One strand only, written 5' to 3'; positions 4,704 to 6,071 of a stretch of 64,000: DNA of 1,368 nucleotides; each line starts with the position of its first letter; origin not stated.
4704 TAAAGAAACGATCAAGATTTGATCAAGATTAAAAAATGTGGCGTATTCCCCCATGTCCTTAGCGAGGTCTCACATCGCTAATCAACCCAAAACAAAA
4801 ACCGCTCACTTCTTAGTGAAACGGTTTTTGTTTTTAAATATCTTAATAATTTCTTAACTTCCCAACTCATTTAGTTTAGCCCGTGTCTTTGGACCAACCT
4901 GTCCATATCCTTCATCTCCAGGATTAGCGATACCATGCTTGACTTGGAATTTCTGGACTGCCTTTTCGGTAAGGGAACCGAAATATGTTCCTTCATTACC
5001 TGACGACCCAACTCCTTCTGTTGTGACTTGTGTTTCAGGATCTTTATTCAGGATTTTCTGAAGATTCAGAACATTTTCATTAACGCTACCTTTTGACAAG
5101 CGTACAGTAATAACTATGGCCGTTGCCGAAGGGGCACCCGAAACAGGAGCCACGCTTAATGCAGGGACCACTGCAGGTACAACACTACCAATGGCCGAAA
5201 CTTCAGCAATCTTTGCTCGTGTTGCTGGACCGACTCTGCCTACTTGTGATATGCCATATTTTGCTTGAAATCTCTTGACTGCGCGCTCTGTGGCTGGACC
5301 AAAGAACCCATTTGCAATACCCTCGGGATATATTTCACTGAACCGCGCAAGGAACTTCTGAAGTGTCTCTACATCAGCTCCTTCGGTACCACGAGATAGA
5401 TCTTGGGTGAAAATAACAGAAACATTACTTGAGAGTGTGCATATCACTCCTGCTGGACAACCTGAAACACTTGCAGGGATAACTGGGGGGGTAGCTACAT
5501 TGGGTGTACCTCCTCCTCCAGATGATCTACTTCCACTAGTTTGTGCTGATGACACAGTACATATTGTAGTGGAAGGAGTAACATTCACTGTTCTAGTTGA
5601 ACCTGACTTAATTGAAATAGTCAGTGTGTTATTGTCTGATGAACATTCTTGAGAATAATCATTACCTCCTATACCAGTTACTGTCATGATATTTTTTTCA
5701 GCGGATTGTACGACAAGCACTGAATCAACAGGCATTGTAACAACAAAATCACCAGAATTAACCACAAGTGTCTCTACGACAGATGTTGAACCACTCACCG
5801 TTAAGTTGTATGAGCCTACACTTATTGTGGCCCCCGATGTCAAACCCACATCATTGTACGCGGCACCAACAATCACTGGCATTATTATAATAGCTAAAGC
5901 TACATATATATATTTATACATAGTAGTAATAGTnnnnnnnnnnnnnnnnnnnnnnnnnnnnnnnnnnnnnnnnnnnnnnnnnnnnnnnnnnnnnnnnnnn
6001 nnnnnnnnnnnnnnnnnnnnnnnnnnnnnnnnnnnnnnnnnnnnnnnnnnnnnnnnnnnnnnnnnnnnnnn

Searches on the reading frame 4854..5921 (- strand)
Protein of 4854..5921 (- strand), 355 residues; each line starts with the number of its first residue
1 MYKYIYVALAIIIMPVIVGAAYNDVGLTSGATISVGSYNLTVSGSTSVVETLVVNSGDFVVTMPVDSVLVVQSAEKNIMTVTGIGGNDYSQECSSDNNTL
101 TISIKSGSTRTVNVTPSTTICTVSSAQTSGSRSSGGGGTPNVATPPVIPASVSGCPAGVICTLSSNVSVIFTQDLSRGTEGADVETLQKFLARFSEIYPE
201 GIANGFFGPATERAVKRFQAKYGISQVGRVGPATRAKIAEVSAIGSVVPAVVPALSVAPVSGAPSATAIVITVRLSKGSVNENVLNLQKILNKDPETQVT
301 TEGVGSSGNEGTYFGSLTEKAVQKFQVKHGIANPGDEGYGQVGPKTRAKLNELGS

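Call 7: search_protein_families(library=pfam, proteins=[window:4854-5921:-])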
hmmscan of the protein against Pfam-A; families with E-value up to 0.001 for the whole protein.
window:4854-5921:- (355 aa): 1 family
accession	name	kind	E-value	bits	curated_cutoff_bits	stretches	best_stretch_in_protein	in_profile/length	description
PF01471.23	PG_binding_1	-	3e-20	72.6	23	2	181-238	2-57/57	Putative peptidoglycan binding domain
